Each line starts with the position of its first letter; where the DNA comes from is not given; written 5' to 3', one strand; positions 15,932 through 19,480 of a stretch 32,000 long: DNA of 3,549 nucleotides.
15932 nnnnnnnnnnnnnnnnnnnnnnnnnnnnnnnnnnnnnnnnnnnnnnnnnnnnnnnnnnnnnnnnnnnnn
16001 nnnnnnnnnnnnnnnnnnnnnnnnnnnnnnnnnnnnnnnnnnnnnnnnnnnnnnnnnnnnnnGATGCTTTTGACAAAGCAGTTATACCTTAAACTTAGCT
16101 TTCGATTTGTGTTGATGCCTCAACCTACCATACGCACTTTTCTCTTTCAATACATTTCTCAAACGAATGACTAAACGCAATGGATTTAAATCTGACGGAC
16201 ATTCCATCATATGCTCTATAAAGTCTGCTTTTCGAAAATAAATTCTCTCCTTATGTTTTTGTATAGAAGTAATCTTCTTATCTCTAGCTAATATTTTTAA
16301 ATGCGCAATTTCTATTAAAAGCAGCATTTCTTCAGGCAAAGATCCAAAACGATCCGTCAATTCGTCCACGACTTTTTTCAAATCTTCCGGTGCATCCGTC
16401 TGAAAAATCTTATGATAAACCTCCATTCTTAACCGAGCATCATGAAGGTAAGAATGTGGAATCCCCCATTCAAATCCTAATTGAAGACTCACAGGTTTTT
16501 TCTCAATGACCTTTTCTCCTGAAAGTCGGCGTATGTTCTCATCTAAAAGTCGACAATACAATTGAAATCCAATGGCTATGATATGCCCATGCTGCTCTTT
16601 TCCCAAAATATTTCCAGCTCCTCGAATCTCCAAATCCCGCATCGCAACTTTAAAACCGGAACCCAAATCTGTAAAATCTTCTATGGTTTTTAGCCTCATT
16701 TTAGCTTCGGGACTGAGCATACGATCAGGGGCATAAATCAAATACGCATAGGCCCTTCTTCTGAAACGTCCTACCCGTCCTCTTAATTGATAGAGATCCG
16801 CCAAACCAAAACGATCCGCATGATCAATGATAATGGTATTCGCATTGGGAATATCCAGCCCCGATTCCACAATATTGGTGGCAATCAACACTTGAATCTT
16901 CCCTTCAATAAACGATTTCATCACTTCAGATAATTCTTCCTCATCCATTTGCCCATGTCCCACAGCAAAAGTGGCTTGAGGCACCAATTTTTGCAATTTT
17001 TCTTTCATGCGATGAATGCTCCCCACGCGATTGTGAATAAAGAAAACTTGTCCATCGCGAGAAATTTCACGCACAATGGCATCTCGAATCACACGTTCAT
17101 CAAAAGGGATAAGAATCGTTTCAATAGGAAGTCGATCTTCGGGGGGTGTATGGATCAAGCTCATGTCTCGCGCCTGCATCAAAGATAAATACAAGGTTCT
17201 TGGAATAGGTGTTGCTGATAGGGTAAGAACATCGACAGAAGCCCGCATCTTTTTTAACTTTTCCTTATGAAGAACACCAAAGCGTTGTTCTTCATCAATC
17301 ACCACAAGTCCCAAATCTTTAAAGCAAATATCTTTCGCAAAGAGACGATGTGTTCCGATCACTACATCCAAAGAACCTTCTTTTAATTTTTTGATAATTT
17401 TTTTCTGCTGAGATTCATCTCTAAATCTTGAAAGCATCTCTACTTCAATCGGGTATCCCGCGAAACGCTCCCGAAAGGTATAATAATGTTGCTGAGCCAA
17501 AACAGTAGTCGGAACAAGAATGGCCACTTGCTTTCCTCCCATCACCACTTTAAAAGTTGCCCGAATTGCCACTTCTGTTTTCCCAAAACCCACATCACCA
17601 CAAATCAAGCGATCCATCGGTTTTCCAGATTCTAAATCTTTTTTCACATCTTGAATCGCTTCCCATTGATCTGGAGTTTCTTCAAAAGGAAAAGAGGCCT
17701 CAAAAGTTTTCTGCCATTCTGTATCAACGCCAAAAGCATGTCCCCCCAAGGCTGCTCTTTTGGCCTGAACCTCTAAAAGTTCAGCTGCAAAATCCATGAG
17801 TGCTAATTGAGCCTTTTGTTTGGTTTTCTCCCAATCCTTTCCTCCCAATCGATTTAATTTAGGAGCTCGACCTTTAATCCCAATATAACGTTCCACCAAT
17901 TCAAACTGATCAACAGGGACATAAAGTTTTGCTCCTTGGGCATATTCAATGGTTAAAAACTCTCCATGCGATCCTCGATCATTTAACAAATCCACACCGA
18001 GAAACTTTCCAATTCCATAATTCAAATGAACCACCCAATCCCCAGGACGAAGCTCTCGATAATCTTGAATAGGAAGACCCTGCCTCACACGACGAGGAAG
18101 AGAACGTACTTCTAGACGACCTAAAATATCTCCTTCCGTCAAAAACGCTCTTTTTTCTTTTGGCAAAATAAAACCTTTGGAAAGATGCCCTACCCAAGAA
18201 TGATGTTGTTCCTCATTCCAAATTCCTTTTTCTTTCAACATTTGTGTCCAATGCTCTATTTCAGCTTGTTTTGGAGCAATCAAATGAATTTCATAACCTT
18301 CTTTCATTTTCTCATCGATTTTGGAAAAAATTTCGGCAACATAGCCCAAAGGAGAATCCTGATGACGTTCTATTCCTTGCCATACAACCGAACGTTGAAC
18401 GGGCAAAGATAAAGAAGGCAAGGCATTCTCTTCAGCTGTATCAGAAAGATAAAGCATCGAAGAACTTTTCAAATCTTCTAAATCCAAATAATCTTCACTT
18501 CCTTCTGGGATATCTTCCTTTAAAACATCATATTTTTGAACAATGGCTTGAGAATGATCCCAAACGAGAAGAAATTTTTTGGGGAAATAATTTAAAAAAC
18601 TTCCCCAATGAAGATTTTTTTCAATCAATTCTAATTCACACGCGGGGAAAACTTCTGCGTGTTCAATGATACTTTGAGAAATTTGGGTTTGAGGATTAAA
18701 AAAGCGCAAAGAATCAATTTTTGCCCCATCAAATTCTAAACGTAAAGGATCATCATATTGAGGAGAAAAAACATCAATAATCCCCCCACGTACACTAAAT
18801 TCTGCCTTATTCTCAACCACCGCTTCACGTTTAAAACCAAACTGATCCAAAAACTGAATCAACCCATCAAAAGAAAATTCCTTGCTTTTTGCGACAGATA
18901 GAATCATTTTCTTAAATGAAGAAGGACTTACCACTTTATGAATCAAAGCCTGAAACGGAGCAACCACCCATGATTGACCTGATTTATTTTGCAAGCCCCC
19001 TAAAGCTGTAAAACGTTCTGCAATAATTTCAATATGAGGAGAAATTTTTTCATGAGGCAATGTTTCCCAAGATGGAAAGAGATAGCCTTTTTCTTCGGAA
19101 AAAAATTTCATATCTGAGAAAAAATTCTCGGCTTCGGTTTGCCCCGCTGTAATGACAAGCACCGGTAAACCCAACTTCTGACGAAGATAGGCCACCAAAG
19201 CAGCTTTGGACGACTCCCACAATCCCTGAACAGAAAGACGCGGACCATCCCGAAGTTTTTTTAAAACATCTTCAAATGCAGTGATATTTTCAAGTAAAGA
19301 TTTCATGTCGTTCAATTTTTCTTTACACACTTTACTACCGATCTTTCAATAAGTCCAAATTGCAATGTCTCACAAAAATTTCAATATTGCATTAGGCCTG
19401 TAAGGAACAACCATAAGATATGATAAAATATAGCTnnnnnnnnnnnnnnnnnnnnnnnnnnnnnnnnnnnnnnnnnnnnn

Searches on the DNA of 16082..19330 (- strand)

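Call 61: search_rna_families(sources=[L006, L003, L005, L086], threshold=gathering)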
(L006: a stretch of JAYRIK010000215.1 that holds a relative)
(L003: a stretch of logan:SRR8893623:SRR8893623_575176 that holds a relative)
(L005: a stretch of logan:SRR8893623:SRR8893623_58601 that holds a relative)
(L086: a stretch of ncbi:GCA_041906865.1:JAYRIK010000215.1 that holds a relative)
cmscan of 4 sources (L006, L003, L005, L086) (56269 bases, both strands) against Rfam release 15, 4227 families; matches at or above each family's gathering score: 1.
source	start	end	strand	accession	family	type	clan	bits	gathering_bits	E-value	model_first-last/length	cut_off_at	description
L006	702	882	-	RF00379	c-di-AMP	Cis-reg; riboswitch;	-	63.9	38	1.5e-12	1-134/134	no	c-di-AMP riboswitch aptamer (ydaO/yuaA leader)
